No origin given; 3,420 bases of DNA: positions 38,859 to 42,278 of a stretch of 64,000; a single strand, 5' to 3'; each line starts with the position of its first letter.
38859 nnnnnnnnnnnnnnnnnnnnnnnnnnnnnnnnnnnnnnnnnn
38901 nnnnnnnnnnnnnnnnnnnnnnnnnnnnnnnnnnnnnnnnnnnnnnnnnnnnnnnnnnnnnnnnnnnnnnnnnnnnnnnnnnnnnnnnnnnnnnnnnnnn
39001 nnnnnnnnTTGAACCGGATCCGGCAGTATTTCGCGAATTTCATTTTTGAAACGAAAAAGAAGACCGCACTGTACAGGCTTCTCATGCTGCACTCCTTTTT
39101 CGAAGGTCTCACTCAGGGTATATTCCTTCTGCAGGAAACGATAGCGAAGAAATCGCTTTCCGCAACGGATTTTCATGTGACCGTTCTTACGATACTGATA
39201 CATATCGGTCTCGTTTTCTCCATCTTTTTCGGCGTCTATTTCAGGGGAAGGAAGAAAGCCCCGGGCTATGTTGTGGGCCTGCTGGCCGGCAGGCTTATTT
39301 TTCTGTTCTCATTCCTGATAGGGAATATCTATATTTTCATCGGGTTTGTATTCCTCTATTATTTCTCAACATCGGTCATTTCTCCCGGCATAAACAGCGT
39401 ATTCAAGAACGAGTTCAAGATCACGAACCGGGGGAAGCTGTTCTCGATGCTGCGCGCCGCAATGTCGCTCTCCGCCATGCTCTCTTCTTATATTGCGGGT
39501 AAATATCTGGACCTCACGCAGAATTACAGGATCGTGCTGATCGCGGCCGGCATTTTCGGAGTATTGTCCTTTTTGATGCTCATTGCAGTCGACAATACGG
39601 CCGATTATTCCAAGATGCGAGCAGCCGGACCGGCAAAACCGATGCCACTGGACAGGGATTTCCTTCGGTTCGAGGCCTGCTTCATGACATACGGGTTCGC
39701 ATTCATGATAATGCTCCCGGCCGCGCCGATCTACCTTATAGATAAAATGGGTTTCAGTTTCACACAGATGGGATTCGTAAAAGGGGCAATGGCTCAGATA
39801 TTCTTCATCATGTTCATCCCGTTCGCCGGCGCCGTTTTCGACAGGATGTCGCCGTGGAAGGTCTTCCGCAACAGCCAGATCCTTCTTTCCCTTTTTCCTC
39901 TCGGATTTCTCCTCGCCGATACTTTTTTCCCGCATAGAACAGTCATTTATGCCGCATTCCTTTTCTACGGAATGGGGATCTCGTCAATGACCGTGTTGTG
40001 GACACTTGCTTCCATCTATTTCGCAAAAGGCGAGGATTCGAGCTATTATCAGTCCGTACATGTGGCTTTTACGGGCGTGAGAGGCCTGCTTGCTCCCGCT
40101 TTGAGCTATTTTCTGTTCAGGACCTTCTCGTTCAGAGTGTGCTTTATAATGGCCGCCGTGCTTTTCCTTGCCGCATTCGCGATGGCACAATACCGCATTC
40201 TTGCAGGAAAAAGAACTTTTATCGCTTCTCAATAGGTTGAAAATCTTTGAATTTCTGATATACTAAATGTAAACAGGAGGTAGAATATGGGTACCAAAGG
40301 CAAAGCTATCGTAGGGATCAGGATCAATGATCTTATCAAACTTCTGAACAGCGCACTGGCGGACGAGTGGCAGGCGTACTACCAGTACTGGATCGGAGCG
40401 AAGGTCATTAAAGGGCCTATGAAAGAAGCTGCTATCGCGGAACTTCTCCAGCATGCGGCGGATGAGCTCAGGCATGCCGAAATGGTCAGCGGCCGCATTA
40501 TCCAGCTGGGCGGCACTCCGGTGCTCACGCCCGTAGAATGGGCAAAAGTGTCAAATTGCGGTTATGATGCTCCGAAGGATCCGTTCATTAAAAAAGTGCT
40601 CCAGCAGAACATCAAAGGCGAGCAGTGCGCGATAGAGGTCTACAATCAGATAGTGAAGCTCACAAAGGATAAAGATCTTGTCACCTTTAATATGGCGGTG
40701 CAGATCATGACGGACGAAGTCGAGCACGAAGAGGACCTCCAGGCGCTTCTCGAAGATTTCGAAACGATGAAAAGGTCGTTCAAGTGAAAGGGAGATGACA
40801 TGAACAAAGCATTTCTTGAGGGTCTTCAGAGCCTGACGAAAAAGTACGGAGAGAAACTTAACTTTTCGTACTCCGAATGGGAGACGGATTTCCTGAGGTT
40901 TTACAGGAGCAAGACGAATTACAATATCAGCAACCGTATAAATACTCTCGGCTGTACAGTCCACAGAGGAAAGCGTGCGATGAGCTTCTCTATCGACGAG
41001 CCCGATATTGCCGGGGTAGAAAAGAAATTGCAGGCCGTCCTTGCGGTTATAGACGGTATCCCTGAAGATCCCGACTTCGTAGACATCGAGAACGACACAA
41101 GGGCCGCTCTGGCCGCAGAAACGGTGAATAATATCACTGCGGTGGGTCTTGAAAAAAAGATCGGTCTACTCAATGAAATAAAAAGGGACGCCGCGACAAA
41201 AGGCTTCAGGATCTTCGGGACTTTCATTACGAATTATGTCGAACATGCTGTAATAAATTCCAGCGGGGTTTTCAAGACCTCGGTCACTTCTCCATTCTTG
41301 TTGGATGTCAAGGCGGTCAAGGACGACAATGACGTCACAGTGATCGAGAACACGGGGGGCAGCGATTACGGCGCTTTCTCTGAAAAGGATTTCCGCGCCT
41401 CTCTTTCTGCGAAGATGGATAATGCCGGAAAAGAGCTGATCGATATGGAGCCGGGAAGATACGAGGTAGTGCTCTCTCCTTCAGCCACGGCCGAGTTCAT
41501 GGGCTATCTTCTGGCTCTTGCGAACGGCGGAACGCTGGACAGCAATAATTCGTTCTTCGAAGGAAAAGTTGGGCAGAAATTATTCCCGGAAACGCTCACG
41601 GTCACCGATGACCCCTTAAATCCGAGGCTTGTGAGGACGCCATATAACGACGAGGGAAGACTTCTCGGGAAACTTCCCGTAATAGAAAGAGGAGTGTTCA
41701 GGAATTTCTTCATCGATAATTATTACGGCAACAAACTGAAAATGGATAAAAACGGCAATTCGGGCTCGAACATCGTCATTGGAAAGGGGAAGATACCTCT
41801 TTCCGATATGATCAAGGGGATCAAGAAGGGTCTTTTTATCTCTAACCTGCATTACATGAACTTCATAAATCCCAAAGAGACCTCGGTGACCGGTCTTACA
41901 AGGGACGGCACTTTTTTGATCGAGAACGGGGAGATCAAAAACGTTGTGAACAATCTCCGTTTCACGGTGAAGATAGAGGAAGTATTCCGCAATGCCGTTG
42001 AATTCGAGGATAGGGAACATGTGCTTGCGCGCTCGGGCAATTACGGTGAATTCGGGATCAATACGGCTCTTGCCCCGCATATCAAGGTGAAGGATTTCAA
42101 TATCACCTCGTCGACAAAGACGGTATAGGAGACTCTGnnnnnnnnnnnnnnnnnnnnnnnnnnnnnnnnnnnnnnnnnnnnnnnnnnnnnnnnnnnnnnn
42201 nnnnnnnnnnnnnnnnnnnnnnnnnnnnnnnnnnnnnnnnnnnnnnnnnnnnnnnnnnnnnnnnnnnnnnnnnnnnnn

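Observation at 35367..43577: Operon with two divergent-order TldD/TldE peptidase pairs bracketing MscS, an MFS transporter and a ferritin-like protein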

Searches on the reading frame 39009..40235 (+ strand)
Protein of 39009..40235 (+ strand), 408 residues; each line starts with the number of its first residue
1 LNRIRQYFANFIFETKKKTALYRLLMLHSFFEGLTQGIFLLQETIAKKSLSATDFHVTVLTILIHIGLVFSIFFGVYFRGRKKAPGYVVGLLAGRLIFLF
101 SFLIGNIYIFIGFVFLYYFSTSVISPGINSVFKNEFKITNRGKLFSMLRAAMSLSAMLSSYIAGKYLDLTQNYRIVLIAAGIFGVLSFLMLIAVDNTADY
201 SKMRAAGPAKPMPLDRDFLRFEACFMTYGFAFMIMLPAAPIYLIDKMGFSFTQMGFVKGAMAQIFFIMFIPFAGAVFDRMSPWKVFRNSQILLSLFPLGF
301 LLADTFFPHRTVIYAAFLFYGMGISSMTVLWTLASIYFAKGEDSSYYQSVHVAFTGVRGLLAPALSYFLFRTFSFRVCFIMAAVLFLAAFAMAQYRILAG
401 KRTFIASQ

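Call 3: search_protein_families(library=pfam, proteins=[window:39009-40235:+])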
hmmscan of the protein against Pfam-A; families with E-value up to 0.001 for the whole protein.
window:39009-40235:+ (408 aa): 1 family
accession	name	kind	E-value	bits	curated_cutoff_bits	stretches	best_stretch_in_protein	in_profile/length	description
PF07690.21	MFS_1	-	1.1e-27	97.3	33.4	2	32-338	8-323/347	Major Facilitator Superfamily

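Call 8: search_protein_families(library=ncbifam, proteins=[window:39009-40235:+])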
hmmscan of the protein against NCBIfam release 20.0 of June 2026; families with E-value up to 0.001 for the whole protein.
window:39009-40235:+ (408 aa): 2 families
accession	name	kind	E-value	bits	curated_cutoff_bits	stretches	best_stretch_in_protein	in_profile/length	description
TIGR00881.1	2A0104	subfamily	0.00022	20.4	407.75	1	75-208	51-185/379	phosphoglycerate transporter protein PgtP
TIGR00880.1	2_A_01_02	superfamily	0.00047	20.3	131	0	68-193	12-136/141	multidrug resistance protein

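Call 58: search_solved_structures(query=window:39009-40235:+, max_evalue=0.01)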
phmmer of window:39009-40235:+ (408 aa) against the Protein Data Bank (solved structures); distinct sequences matched with E-value up to 0.01: 0.
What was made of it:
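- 39009..40235 (+): Divergent MFS transporter of unknown substrate; last gene of module A. No PDB relative at E<0.01 (call 58).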

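Call 59: search_protein_families(library=pfam, proteins=[window:39009-40235:+], max_evalue=1)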
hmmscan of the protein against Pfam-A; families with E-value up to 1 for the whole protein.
window:39009-40235:+ (408 aa): 1 family
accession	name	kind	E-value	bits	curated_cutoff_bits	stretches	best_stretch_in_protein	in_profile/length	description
PF07690.21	MFS_1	-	1.1e-27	97.3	33.4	2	32-338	8-323/347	Major Facilitator Superfamily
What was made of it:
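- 39009..40235 (+): MFS_1, 1e-27, and no subfamily hit even at E<=1 (calls 3, 59).
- The MFS substrate is unknown (calls 58, 59).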

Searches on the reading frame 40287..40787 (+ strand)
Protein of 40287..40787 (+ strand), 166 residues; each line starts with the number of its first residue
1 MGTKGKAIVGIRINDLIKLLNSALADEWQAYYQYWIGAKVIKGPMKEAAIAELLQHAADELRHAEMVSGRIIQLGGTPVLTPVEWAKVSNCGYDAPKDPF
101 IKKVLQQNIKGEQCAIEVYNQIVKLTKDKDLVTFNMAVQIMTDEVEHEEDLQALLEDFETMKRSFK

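Call 3: search_protein_families(library=pfam, proteins=[window:40287-40787:+])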
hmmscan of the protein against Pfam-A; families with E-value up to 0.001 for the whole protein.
window:40287-40787:+ (166 aa): 3 families
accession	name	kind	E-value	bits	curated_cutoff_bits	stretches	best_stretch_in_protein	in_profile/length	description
PF00210.30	Ferritin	-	1.3e-29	103.4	24.5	1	17-161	1-142/142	Ferritin-like domain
PF02915.23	Rubrerythrin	-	8.4e-06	26.6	22.8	1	18-155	1-137/137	Rubrerythrin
PF13668.12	Ferritin_2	-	0.00011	22.8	24.7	1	17-154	3-135/138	Ferritin-like domain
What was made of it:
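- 40287..40787 (+): DPS-like (DPSL) mini-ferritin with a bacterioferritin-type di-iron site and the DPSL cysteine pair. Pfam Ferritin, 1e-29 (call 3).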

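Call 8: search_protein_families(library=ncbifam, proteins=[window:40287-40787:+])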
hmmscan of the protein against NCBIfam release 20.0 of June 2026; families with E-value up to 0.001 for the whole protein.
window:40287-40787:+ (166 aa): 6 families
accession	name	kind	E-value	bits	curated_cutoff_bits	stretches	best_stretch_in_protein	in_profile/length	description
NF040955.1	Arch_DPS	equivalog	4.1e-23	81.9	250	1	10-156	12-160/177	DNA protection during starvation protein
NF009990.0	PRK13456.1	equivalog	2.2e-21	76.3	158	1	10-156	17-165/188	DNA protection protein DPS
TIGR00754.1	bfr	equivalog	9.2e-09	35.5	125.55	1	15-153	6-136/157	bacterioferritin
NF041388.1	DNAstvprot_Halo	equivalog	4.5e-06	26.7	170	1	14-157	22-166/171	DNA starvation/stationary phase protection protein DpsA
TIGR04535.1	ferrit_encaps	subfamily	1.1e-05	25.3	125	0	102-155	16-66/114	encapsulin-associated ferritin-like protein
NF058679.1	EncB_fam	subfamily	7e-05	22.8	90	0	100-160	21-78/117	encapsulin nanocompartment ferritin-likeEncB family encapsulin nanocompartment ferritin-like cargo protein cargo protein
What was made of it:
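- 40287..40787 (+): NCBIfam Arch_DPS at 82 bits, below its cutoff (call 8).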

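Call 26: search_solved_structures(query=window:40287-40787:+, max_evalue=0.001, show_alignments=2)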
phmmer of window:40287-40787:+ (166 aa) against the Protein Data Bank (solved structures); distinct sequences matched with E-value up to 0.001: 30.
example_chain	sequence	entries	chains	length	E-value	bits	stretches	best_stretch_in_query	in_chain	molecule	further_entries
2vzb_A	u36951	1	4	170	2.7e-40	140.9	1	12-165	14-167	PUTATIVE BACTERIOFERRITIN-RELATED PROTEIN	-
7stw_A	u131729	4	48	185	2e-17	66.6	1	9-155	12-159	DNA protection during starvation protein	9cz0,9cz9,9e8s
9cz8_A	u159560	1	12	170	1.4e-16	63.9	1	13-155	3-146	DNA protection during starvation protein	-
8w1d_A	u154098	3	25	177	2e-16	63.4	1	16-158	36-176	DPS-LIKE PROTEIN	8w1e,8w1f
2clb_A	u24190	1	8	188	5.9e-13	52.1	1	10-151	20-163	DPS-LIKE PROTEIN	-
9qq4_A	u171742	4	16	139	7.2e-10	42.1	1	16-156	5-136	Bacterioferritin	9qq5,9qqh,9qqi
1nf4_A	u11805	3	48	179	9.6e-07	31.9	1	16-147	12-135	bacterioferritin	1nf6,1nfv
9viw_A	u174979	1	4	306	3e-06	30.3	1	15-154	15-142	Bacterioferritin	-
1jgc_A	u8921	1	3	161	3.2e-06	30.2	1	16-156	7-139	bacterioferritin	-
3uof_A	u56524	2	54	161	3.6e-05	26.8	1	15-86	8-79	Bacterioferritin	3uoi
3qb9_A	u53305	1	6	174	4.6e-05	26.5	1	15-85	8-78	Bacterioferritin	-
2wtl_A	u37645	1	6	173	4.9e-05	26.4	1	15-85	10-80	BACTERIOFERRITIN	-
3bkn_A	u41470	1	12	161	6.1e-05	26.1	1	15-84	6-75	Bacterioferritin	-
7y6f_A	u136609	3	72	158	8.2e-05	25.7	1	15-161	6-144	Bacterioferritin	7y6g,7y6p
8sqo_A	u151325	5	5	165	8.3e-05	25.6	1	16-155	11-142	Bacterioferritin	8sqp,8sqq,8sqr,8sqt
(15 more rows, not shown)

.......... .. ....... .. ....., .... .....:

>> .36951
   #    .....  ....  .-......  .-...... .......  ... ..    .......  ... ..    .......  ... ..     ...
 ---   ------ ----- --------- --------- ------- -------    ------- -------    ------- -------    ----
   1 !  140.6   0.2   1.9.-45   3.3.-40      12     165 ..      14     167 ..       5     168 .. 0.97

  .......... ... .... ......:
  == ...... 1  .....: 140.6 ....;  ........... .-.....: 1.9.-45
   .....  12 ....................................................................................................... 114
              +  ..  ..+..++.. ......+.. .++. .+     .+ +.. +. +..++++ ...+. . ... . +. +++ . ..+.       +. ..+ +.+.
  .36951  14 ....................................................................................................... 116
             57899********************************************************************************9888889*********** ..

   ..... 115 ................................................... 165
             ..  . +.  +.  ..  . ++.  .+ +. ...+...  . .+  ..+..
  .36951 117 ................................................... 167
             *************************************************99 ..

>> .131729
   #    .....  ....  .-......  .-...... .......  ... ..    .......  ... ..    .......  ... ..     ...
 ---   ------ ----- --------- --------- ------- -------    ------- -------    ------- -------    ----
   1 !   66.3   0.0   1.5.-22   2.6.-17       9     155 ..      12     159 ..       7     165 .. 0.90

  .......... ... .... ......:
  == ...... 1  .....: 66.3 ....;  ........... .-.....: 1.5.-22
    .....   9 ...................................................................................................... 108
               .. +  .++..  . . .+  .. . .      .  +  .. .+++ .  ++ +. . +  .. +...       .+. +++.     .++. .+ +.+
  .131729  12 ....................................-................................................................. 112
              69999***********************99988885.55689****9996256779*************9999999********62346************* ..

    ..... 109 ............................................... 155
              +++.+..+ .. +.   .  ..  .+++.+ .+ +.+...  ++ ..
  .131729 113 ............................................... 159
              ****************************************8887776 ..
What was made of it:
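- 40287..40787 (+): PDB 2vzb (B. fragilis DPSL) at 2.7e-40 over residues 12-165, with both Cys aligned; also P. furiosus and S. solfataricus DPSL entries (call 26).
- On DPS-like (DPSL) mini-ferritin: Aligned to 2vzb (call 26).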

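Call 48: list_cluster_members(proteins=[P0001, window:40287-40787:+, P0121])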
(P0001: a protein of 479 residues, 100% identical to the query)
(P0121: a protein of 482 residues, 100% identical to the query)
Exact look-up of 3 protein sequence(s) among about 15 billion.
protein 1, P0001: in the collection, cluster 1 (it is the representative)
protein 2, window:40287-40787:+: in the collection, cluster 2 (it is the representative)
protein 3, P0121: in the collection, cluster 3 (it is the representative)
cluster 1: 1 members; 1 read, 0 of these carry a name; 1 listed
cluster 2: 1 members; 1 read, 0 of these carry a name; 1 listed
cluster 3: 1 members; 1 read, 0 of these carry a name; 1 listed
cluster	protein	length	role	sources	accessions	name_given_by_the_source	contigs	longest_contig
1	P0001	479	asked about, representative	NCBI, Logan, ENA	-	-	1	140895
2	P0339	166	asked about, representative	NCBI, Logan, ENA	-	-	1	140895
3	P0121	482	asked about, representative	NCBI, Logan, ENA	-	-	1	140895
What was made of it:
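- Tried and rejected: The proteins are singletons at 90% identity, from one 140,895-bp contig (call 48).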

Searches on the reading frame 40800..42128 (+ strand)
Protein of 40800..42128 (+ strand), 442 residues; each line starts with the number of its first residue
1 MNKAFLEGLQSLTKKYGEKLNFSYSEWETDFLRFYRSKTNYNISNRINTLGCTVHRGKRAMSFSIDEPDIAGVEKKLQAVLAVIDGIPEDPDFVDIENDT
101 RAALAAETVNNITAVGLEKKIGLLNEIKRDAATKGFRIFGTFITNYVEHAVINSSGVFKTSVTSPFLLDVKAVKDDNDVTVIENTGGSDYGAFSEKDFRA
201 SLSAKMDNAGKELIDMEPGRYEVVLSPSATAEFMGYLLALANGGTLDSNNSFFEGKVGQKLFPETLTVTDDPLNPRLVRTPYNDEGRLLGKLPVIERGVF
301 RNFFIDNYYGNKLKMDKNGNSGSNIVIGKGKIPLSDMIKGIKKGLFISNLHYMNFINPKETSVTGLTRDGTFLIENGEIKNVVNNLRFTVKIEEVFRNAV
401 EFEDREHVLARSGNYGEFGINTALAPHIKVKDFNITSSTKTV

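Call 3: search_protein_families(library=pfam, proteins=[window:40800-42128:+])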
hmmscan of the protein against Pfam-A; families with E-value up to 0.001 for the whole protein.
window:40800-42128:+ (442 aa): 2 families
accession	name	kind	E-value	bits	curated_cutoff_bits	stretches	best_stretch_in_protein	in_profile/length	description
PF19289.4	PmbA_TldD_3rd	-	2.1e-45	155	22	1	218-436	1-219/220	PmbA/TldA metallopeptidase C-terminal domain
PF19290.4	PmbA_TldD_2nd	-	0.00062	20.6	20.9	0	112-200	3-96/109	PmbA/TldA metallopeptidase central domain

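Call 8: search_protein_families(library=ncbifam, proteins=[window:40800-42128:+])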
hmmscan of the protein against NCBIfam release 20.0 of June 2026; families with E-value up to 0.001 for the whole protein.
window:40800-42128:+ (442 aa): 2 families
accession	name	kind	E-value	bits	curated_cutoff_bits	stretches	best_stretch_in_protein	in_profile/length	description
NF008268.0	PRK11040.1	equivalog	1.1e-16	60.6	438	1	50-402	62-421/446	metalloprotease PmbA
NF040952.1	Arch_mtprotase_TldD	equivalog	6.8e-11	41.6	635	1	189-388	185-394/443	zinc metalloprotease TldD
